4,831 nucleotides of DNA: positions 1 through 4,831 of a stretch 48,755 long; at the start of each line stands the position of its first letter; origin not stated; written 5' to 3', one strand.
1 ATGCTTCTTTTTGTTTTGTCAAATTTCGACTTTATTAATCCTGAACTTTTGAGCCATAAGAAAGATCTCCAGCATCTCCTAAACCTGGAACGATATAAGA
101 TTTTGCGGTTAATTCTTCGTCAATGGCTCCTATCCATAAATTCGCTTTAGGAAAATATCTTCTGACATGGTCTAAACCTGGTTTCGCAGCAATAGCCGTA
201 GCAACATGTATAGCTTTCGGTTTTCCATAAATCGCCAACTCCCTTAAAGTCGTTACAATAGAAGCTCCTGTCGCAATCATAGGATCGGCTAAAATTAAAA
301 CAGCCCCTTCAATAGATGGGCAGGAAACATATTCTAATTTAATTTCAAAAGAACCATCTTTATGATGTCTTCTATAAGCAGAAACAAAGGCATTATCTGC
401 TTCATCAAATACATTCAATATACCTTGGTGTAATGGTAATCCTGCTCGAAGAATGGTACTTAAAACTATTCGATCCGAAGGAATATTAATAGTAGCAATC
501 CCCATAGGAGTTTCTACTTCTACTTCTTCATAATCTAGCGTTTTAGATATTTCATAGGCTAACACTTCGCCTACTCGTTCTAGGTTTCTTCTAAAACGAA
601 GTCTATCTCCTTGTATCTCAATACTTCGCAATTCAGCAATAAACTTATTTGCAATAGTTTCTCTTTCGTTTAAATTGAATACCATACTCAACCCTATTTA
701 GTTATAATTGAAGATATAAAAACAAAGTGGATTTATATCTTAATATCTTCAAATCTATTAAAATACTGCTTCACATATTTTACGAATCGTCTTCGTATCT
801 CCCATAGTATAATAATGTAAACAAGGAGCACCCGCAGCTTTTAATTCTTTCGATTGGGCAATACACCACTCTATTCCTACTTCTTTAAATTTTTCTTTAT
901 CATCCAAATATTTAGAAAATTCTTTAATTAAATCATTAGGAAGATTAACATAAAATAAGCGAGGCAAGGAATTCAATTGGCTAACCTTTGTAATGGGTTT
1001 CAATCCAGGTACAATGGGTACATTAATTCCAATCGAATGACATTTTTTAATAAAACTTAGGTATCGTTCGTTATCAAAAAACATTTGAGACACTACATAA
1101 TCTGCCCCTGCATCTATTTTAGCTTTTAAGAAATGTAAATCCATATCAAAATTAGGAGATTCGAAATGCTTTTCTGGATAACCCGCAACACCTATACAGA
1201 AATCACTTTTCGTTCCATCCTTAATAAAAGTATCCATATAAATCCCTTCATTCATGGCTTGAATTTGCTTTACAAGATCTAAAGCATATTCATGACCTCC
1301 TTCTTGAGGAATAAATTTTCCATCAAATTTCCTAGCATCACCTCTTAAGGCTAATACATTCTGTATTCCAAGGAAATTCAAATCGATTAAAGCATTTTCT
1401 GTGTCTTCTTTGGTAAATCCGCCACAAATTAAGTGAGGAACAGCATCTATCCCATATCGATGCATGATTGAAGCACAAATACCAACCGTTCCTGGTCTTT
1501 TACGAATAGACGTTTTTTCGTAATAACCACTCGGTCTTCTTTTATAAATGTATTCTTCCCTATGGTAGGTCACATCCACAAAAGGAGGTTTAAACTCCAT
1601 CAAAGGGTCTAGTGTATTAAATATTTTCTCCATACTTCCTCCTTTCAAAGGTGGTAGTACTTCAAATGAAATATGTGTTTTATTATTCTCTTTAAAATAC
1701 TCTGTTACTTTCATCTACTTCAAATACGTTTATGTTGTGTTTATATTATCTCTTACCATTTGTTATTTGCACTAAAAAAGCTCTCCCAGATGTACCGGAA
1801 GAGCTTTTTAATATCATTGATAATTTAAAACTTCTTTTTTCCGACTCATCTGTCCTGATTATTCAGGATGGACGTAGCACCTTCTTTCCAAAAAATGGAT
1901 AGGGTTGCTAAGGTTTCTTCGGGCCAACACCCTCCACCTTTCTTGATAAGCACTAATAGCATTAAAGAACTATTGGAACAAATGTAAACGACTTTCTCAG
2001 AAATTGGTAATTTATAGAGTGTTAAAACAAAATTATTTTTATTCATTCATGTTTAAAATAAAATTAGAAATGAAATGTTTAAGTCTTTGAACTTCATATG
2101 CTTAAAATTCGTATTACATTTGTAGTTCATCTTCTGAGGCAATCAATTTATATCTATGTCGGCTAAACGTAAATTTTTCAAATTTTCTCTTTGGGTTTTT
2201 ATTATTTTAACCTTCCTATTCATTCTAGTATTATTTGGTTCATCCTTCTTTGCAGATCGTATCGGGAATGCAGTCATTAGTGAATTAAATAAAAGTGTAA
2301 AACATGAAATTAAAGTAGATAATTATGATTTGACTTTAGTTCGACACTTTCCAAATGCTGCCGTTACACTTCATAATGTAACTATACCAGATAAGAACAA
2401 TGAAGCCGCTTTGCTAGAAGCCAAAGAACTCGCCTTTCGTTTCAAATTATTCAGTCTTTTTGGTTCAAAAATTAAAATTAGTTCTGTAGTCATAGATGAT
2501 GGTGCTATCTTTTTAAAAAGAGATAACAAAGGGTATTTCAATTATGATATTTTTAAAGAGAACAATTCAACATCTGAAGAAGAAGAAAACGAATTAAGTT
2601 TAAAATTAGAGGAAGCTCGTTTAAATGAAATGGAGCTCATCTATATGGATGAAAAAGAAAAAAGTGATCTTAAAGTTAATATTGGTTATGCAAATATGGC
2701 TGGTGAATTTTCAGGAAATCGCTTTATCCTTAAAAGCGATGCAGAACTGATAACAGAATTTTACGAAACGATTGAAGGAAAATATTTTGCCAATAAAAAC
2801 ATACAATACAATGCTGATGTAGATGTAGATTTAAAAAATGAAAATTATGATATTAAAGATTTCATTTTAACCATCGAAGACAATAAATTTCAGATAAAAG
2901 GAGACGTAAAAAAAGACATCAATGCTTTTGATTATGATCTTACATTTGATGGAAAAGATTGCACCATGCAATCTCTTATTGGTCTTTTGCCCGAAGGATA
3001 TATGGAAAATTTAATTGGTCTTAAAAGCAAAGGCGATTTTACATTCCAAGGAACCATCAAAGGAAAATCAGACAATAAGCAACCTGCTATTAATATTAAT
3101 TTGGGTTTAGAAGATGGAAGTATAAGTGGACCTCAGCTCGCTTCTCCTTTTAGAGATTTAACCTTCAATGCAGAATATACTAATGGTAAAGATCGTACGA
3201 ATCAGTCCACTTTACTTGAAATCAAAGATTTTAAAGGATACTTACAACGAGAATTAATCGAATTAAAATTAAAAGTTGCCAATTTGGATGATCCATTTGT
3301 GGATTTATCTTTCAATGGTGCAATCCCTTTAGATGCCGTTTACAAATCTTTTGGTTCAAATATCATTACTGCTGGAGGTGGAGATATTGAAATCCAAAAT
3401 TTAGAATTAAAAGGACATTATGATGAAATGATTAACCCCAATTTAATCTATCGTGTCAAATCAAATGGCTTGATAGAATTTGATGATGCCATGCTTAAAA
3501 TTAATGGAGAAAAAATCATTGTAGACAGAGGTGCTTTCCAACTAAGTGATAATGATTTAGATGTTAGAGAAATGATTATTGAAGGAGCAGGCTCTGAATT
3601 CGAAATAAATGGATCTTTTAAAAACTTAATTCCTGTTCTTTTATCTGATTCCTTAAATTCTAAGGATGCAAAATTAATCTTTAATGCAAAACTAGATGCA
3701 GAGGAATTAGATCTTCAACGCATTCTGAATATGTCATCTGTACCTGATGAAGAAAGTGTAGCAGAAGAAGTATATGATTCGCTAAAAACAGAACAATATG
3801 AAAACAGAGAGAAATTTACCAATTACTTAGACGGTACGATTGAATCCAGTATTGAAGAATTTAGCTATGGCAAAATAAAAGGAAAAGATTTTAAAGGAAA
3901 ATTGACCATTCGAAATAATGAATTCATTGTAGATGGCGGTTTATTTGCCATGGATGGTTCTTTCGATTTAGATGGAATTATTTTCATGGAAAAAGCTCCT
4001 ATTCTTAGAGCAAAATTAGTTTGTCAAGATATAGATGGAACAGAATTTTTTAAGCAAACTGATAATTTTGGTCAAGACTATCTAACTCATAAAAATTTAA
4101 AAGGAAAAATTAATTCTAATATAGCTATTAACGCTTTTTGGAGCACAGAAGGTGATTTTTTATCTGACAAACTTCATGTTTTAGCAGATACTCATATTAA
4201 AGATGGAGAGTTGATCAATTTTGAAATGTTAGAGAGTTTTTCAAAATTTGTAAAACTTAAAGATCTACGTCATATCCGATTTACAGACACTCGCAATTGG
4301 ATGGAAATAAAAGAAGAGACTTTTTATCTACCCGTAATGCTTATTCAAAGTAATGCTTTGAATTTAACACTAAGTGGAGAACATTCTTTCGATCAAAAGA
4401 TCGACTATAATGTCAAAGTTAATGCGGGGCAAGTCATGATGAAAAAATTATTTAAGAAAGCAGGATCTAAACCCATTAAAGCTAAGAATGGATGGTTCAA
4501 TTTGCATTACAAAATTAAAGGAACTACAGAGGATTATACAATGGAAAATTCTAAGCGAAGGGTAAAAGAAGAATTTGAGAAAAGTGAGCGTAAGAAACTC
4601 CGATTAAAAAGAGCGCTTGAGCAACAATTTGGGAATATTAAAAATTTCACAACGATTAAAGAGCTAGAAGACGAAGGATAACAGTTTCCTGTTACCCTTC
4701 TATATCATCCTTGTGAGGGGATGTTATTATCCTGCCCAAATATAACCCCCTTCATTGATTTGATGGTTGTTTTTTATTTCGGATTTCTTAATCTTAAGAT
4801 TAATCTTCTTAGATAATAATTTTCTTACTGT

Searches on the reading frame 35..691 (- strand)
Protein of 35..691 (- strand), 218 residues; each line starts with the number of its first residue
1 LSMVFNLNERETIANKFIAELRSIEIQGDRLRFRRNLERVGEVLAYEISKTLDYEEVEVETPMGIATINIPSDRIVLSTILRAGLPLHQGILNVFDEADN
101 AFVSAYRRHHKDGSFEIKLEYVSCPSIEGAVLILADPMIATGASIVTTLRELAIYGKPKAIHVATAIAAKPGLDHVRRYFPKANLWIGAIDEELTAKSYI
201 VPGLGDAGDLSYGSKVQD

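Call 67: search_protein_families(library=pfam, proteins=[window:35-691:-], max_evalue=0.00001)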
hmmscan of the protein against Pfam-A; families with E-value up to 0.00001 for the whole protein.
window:35-691:- (218 aa): 2 families
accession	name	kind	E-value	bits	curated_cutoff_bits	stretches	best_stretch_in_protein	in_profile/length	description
PF14681.12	UPRTase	-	2.6e-39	135.3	27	1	15-213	8-205/206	Uracil phosphoribosyltransferase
PF00156.33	Pribosyltran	-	8.8e-08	32.1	26.3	1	73-179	29-136/158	Phosphoribosyl transferase domain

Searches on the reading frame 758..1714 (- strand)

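Call 67: search_protein_families(library=pfam, proteins=[window:758-1714:-], max_evalue=0.00001)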
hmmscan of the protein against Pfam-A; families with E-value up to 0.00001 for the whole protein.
window:758-1714:- (318 aa): 1 family
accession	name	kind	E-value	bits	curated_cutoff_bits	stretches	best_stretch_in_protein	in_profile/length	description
PF02219.23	MTHFR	-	6e-71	239.6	24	1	9-316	7-285/287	Methylenetetrahydrofolate reductase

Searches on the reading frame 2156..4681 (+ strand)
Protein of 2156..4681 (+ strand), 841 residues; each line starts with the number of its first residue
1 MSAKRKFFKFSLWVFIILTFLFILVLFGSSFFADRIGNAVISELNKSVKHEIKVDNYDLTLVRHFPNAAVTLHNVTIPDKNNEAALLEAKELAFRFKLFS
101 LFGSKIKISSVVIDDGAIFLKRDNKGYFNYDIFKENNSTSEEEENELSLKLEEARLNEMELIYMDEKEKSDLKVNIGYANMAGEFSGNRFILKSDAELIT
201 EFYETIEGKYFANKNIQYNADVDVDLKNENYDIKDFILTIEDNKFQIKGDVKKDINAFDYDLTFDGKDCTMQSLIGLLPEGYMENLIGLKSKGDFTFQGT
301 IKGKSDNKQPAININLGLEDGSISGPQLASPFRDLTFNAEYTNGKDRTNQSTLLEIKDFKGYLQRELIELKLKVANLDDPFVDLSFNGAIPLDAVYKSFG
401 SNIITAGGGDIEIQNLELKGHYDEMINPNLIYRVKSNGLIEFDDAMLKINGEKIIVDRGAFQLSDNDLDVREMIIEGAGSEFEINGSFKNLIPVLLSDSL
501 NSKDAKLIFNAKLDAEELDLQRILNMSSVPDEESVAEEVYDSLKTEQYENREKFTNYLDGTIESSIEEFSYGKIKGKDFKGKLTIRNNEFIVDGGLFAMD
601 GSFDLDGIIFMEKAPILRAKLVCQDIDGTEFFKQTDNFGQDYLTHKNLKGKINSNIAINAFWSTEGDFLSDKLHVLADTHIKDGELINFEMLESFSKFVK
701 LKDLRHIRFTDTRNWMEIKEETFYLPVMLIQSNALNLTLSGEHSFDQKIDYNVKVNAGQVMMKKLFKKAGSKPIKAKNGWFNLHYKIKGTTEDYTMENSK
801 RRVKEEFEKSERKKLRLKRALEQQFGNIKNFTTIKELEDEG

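Call 67: search_protein_families(library=pfam, proteins=[window:2156-4681:+], max_evalue=0.00001)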
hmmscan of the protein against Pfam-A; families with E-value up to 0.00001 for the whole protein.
window:2156-4681:+ (841 aa): 2 families
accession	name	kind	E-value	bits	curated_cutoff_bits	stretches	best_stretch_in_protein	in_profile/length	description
PF05170.20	AsmA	-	6.1e-11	42.3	29.8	1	3-246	3-232/607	AsmA family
PF05359.17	DUF748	-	4.6e-09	35.3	50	1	68-173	68-176/1037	Domain of Unknown Function (DUF748)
